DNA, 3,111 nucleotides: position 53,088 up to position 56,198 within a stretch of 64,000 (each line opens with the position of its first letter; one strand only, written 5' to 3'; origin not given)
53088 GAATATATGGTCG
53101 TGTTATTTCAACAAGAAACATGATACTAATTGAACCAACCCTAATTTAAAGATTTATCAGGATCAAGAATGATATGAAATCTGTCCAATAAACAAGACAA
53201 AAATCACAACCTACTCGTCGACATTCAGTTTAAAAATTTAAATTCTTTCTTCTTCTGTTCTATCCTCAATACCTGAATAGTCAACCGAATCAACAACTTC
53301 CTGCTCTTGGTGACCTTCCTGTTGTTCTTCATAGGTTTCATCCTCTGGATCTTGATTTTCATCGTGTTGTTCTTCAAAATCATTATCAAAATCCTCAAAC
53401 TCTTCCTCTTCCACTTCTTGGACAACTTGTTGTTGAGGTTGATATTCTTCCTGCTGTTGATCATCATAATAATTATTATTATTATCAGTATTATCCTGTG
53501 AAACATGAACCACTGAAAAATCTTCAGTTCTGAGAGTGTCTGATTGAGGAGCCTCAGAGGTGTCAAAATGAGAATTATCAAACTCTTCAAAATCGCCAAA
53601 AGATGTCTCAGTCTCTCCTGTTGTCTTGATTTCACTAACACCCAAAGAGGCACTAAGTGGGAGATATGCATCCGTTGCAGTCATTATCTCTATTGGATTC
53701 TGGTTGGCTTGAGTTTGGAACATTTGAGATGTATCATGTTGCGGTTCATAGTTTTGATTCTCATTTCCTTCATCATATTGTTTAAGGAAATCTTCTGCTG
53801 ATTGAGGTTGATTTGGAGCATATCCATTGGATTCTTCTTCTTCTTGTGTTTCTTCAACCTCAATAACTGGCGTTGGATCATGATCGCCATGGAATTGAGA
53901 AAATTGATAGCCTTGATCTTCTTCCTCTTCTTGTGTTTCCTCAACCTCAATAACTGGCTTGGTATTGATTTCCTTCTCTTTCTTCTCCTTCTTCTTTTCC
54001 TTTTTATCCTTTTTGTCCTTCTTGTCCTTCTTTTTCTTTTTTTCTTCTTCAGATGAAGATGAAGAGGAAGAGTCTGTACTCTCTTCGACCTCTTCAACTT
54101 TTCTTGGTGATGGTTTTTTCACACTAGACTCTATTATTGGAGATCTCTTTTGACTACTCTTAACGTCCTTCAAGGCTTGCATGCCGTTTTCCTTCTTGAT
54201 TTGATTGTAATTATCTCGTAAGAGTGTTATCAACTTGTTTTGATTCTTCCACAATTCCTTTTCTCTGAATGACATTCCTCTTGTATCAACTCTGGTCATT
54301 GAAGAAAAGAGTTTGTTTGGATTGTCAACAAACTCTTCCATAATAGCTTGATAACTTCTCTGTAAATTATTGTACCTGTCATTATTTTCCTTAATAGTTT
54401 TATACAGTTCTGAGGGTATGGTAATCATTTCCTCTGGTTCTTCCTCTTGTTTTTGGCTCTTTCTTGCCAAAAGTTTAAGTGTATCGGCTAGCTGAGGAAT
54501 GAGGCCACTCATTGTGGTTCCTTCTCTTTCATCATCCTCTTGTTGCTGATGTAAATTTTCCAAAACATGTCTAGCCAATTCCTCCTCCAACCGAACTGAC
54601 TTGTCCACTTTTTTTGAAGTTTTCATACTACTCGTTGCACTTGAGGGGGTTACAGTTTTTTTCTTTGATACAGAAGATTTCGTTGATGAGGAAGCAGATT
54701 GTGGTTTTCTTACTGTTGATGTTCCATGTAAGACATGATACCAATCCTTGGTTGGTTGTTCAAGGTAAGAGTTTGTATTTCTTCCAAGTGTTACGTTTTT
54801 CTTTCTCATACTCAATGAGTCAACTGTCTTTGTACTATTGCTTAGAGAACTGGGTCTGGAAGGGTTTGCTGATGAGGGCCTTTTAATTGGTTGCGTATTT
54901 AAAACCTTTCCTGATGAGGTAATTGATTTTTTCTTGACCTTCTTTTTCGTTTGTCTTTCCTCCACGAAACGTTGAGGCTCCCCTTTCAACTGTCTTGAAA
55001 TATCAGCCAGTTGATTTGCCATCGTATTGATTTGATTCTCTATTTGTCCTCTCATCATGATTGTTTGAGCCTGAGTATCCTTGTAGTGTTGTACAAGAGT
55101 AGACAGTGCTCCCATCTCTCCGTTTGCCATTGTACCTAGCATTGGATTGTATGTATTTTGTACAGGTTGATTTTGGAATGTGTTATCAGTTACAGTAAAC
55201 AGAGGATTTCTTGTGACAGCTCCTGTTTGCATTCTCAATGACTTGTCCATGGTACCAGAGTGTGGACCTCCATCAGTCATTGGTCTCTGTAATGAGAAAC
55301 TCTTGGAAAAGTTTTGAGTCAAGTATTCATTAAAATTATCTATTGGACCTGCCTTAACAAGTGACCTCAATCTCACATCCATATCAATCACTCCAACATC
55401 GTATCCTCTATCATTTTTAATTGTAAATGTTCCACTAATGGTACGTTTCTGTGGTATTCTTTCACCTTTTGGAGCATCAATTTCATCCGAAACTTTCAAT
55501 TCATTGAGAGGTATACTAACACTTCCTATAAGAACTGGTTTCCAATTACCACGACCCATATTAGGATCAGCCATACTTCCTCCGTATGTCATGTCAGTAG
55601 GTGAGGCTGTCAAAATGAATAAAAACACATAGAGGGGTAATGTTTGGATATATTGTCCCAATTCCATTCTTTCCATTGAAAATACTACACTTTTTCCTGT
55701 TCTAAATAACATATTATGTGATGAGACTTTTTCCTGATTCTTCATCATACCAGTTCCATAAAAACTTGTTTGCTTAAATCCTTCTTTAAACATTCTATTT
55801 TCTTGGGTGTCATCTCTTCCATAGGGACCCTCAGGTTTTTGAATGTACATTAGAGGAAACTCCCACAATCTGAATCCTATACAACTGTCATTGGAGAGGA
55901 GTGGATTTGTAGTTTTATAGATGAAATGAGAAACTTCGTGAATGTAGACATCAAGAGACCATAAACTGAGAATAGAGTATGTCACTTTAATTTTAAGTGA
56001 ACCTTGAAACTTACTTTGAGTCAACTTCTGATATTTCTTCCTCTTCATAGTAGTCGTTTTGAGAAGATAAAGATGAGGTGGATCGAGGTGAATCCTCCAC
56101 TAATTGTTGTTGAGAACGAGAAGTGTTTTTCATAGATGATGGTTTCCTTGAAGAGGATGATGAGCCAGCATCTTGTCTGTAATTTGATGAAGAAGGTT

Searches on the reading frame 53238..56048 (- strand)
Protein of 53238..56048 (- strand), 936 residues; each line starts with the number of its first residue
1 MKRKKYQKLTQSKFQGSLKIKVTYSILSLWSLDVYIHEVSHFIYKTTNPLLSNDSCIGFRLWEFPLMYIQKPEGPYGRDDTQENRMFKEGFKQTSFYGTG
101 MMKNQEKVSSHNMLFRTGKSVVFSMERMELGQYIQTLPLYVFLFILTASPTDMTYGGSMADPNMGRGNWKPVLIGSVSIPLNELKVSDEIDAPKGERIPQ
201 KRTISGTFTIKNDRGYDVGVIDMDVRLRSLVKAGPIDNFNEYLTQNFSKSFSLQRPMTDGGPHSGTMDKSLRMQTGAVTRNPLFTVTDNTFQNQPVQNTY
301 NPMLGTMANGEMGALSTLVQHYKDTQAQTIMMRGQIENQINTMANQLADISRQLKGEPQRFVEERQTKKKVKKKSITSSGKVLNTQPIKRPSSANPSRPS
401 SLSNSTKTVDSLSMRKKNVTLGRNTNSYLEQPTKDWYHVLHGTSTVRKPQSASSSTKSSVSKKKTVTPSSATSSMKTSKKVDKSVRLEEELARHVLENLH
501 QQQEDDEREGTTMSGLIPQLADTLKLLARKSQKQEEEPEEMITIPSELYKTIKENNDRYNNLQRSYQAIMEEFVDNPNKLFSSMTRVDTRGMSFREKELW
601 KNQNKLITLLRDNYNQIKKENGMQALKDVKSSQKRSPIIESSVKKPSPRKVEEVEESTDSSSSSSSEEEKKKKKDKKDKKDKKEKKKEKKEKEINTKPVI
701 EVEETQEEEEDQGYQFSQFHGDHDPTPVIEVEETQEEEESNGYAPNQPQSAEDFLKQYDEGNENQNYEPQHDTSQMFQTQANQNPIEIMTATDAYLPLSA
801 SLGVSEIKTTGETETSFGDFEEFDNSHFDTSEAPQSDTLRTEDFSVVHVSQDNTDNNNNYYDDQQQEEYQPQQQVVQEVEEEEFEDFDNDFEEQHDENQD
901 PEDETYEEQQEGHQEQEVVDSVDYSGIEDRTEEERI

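Call 16: search_protein_families(library=pfam, proteins=[window:53238-56048:-], max_evalue=0.01)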
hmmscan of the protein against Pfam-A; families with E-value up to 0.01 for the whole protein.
window:53238-56048:- (936 aa): 2 families
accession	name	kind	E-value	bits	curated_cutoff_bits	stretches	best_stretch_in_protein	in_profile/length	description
PF14924.12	MAP10_N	-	8.1e-11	42.5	21.5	1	90-228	26-141/144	Microtubule associated protein 10, N-terminal domain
PF10500.14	SR-25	-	0.0035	17.4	40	1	625-703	49-122/226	Nuclear RNA-splicing-associated protein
